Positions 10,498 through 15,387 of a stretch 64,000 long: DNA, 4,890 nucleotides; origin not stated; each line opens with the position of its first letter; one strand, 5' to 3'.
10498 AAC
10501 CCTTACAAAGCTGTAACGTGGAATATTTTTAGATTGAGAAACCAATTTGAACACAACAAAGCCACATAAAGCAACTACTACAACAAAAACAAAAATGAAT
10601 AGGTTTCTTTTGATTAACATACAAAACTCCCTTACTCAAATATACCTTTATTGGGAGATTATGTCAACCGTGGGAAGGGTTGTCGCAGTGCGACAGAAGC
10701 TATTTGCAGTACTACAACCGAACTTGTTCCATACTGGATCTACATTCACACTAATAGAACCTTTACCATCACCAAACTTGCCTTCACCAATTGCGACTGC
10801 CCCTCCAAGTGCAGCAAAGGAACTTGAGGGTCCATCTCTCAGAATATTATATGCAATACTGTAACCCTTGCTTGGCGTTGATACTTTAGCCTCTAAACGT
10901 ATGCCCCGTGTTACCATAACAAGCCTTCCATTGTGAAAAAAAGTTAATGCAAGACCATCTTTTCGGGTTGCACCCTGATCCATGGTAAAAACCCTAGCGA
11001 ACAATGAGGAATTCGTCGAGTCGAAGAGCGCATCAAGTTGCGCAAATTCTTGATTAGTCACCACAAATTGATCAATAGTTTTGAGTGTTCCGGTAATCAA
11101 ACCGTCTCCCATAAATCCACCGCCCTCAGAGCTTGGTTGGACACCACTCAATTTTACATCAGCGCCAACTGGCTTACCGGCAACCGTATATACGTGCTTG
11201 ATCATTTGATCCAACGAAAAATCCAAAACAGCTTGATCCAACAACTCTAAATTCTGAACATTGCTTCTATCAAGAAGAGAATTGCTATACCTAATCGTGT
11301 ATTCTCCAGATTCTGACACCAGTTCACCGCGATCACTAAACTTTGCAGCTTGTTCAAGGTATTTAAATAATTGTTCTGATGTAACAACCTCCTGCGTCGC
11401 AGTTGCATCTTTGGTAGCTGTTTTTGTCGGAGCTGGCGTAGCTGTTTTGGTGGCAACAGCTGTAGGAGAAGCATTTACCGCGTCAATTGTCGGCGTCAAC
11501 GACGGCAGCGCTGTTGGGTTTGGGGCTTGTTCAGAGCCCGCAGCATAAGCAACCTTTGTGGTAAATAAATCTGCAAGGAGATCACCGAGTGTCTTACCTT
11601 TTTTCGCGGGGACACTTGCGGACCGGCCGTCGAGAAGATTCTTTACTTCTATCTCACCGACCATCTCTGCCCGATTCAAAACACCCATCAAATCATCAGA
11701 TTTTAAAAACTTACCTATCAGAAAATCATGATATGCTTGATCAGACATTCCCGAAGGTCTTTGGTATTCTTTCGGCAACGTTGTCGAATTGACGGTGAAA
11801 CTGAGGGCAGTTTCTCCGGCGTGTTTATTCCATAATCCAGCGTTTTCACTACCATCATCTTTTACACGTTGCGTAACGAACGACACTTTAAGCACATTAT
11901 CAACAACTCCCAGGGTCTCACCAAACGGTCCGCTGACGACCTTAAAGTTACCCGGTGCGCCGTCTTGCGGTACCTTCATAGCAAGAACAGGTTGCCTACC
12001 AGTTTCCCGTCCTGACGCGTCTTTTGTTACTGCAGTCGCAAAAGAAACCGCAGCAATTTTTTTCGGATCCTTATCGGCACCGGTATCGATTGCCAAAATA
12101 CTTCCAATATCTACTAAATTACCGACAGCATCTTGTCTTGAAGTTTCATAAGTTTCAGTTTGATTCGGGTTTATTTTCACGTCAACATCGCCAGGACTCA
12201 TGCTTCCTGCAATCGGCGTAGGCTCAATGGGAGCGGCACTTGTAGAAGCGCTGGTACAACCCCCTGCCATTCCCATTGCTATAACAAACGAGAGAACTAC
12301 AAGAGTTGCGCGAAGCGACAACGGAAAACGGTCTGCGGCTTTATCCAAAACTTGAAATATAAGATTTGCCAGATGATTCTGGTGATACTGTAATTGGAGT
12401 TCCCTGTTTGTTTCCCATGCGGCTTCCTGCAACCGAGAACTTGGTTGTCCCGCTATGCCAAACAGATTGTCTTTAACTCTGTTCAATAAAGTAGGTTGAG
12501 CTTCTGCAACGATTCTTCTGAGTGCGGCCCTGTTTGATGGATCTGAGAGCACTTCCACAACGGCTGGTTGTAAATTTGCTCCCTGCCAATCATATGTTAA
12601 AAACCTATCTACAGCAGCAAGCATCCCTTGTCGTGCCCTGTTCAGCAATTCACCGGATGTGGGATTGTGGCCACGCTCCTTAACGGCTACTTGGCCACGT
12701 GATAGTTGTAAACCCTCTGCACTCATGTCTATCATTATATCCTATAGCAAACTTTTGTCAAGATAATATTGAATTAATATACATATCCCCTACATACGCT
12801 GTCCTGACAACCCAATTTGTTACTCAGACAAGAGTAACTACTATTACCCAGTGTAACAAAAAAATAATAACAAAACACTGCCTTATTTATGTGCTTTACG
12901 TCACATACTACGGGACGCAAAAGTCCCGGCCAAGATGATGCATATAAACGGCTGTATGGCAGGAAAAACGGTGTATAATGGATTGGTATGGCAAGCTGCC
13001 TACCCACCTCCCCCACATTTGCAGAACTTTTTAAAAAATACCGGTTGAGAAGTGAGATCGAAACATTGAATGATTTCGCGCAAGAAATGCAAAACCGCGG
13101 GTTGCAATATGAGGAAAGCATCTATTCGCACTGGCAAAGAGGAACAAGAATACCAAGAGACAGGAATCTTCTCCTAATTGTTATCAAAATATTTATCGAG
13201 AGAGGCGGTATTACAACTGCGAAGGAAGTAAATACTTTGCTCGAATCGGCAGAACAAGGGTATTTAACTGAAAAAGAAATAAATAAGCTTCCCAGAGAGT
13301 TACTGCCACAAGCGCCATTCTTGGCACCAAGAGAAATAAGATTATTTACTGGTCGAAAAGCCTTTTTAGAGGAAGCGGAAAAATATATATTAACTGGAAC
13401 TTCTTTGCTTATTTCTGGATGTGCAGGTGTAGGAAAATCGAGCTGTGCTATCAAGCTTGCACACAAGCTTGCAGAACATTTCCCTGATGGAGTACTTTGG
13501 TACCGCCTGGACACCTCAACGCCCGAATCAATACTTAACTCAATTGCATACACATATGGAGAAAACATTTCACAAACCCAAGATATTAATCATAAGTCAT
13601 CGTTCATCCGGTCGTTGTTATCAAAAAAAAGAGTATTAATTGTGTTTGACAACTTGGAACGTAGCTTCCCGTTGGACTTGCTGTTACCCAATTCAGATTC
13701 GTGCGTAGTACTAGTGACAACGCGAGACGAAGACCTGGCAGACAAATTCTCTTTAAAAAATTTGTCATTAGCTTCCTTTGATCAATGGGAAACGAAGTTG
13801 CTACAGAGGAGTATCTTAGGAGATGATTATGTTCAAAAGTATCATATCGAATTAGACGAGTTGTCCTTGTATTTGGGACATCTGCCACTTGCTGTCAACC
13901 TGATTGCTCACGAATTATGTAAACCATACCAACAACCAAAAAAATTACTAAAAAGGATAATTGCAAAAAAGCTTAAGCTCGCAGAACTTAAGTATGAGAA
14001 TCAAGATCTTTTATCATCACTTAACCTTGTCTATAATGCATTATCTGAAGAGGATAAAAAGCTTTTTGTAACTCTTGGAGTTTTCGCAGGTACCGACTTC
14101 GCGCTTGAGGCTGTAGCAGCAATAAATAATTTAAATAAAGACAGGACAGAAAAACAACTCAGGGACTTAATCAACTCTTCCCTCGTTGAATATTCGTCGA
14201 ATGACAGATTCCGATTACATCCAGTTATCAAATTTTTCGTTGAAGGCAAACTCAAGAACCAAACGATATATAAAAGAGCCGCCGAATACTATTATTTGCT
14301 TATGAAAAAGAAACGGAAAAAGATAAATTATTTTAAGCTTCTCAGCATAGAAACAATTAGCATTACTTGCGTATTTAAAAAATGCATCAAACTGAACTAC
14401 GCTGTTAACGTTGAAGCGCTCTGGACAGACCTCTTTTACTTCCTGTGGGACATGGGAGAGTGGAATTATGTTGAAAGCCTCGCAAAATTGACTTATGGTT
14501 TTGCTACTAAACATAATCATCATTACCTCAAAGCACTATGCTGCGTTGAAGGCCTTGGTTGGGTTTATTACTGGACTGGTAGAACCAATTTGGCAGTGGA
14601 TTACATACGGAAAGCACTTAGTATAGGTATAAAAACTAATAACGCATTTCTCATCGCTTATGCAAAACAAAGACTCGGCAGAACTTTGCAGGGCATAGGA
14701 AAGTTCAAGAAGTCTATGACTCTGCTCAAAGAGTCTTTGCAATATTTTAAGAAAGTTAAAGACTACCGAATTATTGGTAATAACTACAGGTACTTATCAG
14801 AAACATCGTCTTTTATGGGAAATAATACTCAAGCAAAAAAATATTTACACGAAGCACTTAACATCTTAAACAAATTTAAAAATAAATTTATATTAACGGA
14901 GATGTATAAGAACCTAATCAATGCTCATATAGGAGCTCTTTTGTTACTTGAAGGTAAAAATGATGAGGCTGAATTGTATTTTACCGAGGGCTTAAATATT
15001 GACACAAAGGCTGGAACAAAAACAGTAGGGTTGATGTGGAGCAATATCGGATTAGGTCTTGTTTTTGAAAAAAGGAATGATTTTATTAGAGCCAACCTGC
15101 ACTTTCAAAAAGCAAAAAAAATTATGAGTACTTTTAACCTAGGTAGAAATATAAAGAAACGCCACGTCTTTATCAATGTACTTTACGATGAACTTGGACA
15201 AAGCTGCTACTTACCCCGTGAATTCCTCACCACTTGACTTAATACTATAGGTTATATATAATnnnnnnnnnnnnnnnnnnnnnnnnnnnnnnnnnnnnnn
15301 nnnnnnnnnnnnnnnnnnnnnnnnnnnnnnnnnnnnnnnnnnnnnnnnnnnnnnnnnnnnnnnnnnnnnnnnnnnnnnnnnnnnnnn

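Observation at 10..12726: Coupling-ATPase / pilin-like / giant Cys-rich adhesin gene string 36 kb from the VirB4 module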

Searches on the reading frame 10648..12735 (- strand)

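Call 5: search_protein_families(library=pfam, proteins=[window:10648-12735:-], max_evalue=0.1)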
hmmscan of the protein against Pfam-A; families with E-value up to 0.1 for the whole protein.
window:10648-12735:- (695 aa): 0 families

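Call 11: search_protein_families(library=ncbifam, proteins=[window:10648-12735:-], max_evalue=0.1)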
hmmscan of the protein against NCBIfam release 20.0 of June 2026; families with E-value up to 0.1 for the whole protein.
window:10648-12735:- (695 aa): 1 family
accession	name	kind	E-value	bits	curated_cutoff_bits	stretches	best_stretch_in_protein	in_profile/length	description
NF005376.0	PRK06918.1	equivalog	0.028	12.8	676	1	315-343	179-207/451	4-aminobutyrate--2-oxoglutarate transaminase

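Call 99: search_protein_families(library=phrogs, proteins=[window:10648-12735:-], max_evalue=0.01)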
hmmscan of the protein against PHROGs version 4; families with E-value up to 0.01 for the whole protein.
window:10648-12735:- (695 aa): 1 family
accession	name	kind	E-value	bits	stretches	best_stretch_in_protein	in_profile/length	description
phrog_15511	-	unknown function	0.0008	19.6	1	404-454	245-293/511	-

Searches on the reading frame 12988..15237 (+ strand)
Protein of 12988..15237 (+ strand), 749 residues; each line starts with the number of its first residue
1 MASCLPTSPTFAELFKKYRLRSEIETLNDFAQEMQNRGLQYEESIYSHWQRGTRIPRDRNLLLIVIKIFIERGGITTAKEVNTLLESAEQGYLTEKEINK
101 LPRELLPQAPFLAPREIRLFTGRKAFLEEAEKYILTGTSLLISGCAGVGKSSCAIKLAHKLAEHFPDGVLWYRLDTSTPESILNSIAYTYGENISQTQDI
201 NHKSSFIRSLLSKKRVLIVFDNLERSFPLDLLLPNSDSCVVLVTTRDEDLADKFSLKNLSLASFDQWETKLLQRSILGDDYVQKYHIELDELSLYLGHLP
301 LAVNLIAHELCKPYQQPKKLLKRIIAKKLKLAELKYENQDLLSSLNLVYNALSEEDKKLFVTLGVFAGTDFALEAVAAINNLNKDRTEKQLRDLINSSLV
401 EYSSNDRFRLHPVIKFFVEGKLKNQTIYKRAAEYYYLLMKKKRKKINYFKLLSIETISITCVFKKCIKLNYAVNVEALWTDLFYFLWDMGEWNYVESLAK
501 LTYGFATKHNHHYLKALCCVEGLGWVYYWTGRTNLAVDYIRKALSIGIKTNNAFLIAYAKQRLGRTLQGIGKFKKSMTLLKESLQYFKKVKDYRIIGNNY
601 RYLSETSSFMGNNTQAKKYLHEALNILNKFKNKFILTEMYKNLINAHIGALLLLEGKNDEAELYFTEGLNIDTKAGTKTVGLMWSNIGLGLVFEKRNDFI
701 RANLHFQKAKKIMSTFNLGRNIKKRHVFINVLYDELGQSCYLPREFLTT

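Call 5: search_protein_families(library=pfam, proteins=[window:12988-15237:+], max_evalue=0.1)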
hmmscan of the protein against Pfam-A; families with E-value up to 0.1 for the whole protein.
window:12988-15237:+ (749 aa): 15 families
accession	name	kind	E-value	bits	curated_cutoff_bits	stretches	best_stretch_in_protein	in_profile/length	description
PF13424.12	TPR_12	-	1.9e-14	54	30.1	3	521-588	6-76/77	Tetratricopeptide repeat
PF00931.28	NB-ARC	-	1.5e-11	44.4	23.5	1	140-350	21-247/248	NB-ARC domain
PF07719.23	TPR_2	-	2.7e-10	40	27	0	523-546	7-30/34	Tetratricopeptide repeat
PF13374.12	TPR_10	-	4.1e-07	30.2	27.5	0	523-550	8-35/42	Tetratricopeptide repeat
PF13181.12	TPR_8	-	5.6e-07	29.7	25.7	0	523-546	7-30/34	Tetratricopeptide repeat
PF13401.12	AAA_22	-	5.8e-07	30.3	27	1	137-229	5-98/130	AAA domain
PF00515.34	TPR_1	-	3e-05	24.1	27.8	0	523-546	7-30/34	Tetratricopeptide repeat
PF05729.18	NACHT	-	0.003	17.8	26.7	1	140-250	3-133/167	NACHT domain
PF20703.3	nSTAND1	-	0.0036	17.4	27.1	1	115-228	11-129/379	Novel STAND NTPase 1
PF13191.12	AAA_16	-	0.0053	17.7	32.6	0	138-168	25-52/167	AAA ATPase domain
PF20720.3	nSTAND3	-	0.0092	16.1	27.2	1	127-164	7-44/155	Novel STAND NTPase 3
PF10707.15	YrbL-PhoP_reg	-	0.014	15.5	31.5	0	669-699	58-88/185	PhoP regulatory network protein YrbL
PF17874.7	TPR_MalT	-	0.035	13.8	45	0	520-645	43-169/336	MalT-like TPR region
PF00158.32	Sigma54_activat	-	0.053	13.6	20.2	0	125-158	10-43/168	Sigma-54 interaction domain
PF06794.17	UPF0270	-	0.087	13.4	25.6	0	172-227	6-62/69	Uncharacterised protein family (UPF0270)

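Call 11: search_protein_families(library=ncbifam, proteins=[window:12988-15237:+], max_evalue=0.1)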
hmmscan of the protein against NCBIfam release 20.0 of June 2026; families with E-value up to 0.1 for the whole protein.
window:12988-15237:+ (749 aa): 5 families
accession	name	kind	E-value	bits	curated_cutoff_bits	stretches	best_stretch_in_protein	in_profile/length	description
NF053617.1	SARPRegAfsRStmc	equivalog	4.4e-42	144.1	1430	2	107-419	285-608/986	SARP-family global regulator AfsR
NF041717.1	HaaA_phane_TPR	equivalog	4e-41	141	1125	2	114-420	98-424/882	cyclophane-containing RiPP biosynthesis TPR protein HaaT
NF040586.1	FxSxx_TPR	equivalog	4.6e-21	75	300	1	118-659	6-573/830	FxSxx-COOH system tetratricopeptide repeat protein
NF053520.1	HK_Porph_FimS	equivalog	4.7e-05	21.9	600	1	508-688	116-290/618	sensor histidine kinase FimS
NF003259.0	PRK04220.1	equivalog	0.071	12.5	343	0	139-161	94-116/306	2-phosphoglycerate kinase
